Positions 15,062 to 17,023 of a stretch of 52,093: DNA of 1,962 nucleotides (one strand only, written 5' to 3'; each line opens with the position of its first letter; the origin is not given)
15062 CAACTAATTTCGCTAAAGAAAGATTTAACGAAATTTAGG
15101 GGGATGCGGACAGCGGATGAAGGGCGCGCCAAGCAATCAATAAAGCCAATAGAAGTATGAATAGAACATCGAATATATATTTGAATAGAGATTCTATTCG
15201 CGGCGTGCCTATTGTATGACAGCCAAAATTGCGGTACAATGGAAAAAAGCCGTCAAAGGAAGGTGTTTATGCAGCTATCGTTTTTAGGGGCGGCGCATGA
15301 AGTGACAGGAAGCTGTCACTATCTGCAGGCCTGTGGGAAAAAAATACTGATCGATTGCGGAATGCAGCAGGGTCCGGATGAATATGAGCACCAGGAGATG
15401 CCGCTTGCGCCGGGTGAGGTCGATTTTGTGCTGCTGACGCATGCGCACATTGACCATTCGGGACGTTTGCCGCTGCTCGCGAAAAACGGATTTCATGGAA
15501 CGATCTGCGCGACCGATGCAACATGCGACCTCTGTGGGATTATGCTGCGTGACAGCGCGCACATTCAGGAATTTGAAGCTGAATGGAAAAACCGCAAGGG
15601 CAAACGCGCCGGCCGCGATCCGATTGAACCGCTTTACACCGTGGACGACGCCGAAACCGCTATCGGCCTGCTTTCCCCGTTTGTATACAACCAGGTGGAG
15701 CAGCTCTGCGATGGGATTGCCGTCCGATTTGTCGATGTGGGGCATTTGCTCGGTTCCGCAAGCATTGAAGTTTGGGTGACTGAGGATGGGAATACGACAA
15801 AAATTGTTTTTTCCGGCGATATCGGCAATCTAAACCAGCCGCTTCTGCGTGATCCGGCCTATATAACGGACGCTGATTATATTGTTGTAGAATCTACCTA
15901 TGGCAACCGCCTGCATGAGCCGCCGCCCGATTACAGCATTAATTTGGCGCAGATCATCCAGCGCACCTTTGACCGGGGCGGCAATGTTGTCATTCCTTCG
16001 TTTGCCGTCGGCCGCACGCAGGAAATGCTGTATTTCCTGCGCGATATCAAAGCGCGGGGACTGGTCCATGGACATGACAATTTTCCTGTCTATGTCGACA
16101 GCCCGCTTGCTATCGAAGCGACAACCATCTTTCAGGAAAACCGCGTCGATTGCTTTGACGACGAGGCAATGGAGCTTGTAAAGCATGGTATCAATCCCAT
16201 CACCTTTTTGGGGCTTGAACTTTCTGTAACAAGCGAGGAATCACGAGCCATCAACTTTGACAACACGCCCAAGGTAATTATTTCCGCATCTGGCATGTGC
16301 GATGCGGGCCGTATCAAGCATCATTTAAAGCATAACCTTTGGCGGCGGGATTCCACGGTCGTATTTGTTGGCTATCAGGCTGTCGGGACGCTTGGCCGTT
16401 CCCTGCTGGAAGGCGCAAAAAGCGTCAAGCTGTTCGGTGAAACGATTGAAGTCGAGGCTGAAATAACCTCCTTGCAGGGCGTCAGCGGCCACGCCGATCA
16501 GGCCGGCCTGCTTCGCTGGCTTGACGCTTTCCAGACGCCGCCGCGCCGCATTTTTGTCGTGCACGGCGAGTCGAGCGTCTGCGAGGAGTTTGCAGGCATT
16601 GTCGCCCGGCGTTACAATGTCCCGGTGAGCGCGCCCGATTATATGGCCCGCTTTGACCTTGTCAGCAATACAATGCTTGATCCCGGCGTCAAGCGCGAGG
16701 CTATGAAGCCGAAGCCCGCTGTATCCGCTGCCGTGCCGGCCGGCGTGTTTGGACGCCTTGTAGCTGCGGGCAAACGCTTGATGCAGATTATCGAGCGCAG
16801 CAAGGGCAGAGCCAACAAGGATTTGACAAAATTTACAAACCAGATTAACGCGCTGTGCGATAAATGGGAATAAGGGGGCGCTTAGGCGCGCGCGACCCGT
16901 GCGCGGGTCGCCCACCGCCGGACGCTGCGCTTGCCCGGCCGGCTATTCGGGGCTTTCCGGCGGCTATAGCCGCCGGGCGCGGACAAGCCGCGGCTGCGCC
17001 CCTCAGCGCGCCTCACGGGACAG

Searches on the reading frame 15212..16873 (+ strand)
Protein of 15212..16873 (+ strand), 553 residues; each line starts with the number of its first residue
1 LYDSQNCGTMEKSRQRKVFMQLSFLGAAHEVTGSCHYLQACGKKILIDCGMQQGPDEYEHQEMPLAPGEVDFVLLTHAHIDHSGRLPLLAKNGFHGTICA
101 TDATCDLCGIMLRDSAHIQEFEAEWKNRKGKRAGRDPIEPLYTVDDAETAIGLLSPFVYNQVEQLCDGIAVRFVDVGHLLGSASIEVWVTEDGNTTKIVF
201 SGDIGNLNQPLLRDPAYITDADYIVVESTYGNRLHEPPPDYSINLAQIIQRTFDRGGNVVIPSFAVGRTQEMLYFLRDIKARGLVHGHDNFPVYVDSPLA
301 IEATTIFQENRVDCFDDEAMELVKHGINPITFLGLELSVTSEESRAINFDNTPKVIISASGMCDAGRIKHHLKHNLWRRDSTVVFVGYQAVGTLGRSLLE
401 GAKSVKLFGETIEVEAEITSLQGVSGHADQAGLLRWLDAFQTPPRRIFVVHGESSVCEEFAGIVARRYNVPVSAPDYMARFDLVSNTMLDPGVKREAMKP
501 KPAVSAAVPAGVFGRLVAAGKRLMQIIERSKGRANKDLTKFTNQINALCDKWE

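Call 84: search_protein_families(library=pfam, proteins=[window:15212-16873:+], max_evalue=0.0001)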
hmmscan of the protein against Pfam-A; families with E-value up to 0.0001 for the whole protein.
window:15212-16873:+ (553 aa): 5 families
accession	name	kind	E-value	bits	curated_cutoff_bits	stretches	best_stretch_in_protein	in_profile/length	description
PF10996.14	Beta-Casp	-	7.2e-40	136.7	27.7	1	269-398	1-120/120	Beta-Casp domain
PF07521.17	RMMBL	-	7.3e-15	55.1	21.6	1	412-472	2-60/63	Zn-dependent metallo-hydrolase RNA specificity domain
PF00753.33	Lactamase_B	-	1.1e-11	45.4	22.7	1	33-215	6-161/196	Metallo-beta-lactamase superfamily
PF12706.13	Lactamase_B_2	-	1.8e-08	34.7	27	1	44-106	2-68/200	Beta-lactamase superfamily domain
PF16661.11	Lactamase_B_6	-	9e-08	32.1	27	1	43-203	7-161/193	Metallo-beta-lactamase superfamily domain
